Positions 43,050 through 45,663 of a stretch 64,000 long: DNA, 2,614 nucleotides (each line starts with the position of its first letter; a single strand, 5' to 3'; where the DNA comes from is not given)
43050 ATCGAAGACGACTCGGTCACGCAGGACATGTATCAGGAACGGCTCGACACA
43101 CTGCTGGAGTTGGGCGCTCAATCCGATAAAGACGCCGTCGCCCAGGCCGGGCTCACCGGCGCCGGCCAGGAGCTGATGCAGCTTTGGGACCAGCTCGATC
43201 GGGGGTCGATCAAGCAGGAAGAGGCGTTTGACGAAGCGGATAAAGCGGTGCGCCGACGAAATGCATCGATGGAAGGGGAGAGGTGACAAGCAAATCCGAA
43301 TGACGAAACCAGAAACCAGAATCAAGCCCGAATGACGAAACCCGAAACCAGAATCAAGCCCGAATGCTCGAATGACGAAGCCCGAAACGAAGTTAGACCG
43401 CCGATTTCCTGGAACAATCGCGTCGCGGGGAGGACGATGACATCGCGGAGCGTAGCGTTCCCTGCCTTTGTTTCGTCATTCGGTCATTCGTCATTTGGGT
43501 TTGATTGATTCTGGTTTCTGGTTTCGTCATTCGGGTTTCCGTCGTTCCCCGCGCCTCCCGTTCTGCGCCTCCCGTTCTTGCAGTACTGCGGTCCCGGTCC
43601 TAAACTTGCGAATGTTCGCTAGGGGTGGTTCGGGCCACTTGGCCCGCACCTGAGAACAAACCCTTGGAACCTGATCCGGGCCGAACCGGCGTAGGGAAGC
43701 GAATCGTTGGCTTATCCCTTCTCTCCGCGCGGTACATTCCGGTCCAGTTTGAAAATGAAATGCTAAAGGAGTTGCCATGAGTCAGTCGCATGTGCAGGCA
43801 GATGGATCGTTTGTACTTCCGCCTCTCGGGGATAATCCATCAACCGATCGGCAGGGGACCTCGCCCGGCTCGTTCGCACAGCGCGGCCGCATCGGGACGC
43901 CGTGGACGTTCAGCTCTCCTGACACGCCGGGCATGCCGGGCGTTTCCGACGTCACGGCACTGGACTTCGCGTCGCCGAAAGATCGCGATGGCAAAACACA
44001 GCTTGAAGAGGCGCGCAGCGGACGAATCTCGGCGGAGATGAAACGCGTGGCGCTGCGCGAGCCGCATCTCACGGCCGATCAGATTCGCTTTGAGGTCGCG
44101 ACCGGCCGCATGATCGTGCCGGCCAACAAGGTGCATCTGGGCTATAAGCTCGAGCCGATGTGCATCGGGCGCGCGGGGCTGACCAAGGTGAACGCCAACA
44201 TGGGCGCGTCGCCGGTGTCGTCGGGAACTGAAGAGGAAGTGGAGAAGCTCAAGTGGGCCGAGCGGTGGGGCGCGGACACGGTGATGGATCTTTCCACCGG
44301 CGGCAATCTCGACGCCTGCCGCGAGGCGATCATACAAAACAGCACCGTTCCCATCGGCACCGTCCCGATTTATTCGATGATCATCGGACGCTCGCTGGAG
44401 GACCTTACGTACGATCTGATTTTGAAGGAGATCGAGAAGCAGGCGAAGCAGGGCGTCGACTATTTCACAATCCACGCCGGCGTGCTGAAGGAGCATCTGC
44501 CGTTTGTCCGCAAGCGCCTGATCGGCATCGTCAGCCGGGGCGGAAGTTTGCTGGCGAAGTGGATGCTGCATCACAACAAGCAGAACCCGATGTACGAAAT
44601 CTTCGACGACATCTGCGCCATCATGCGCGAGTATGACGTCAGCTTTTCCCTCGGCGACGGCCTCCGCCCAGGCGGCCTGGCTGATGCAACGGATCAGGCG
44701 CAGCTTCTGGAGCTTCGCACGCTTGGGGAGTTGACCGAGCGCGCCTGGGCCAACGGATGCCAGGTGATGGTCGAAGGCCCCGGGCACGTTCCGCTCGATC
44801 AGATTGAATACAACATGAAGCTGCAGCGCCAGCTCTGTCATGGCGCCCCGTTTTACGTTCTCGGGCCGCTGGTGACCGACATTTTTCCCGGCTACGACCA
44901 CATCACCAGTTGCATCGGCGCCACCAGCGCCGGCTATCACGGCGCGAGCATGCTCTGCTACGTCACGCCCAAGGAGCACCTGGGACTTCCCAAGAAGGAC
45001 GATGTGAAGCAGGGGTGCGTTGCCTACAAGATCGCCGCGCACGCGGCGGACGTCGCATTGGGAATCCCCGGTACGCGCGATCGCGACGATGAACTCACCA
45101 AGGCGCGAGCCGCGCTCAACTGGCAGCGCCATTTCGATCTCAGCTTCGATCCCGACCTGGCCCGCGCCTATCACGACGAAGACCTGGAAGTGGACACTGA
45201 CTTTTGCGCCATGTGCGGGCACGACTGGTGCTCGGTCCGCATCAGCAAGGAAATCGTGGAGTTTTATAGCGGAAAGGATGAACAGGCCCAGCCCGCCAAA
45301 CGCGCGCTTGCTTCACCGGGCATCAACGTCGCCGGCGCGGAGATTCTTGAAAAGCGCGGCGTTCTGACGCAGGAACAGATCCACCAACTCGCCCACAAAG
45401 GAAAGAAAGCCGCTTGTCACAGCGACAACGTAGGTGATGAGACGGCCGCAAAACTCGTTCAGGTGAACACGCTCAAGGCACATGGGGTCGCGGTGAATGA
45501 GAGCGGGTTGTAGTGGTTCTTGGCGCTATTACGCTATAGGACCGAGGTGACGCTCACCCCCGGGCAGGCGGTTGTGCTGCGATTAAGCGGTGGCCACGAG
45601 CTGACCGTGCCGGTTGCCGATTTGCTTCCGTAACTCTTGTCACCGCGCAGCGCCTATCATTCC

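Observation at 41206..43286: Tandem paralogous Snf7/ESCRT-III-like genes, the first fused to a roughly 270-aa unknown N-terminal region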

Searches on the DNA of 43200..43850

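Call 86: search_rna_families(source=window, start=43200, end=43850, threshold=gathering)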
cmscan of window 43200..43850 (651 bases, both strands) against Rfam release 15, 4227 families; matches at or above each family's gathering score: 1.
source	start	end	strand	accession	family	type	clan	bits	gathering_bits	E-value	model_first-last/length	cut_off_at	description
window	43611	43714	+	RF00059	TPP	Cis-reg; riboswitch;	-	64.1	54.3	2.9e-12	1-105/105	no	TPP riboswitch aptamer (THI element)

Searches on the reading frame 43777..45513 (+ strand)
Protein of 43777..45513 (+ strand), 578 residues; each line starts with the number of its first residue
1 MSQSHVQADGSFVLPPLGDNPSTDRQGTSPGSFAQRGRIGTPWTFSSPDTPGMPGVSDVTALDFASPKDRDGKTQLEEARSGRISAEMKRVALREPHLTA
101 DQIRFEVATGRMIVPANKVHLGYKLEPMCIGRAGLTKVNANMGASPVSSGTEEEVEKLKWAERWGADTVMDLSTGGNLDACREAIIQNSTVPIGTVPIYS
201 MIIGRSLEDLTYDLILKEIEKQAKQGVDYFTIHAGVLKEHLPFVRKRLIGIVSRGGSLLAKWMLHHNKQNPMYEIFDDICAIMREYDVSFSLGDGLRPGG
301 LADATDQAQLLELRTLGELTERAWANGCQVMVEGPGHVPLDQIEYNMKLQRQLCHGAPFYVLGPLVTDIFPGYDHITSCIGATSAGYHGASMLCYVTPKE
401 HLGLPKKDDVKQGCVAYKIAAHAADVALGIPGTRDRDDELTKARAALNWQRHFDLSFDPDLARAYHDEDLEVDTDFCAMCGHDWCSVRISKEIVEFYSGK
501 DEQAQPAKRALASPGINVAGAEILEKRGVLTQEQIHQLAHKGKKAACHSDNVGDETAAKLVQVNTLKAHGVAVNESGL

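Call 18: search_protein_families(library=pfam, proteins=[window:43777-45513:+], max_evalue=0.01)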
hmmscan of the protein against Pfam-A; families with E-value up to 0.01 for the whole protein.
window:43777-45513:+ (578 aa): 1 family
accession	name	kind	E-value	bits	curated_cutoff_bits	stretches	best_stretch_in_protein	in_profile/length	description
PF01964.24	ThiC_Rad_SAM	-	1.1e-178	594.7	25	1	74-491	1-419/420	Radical SAM ThiC family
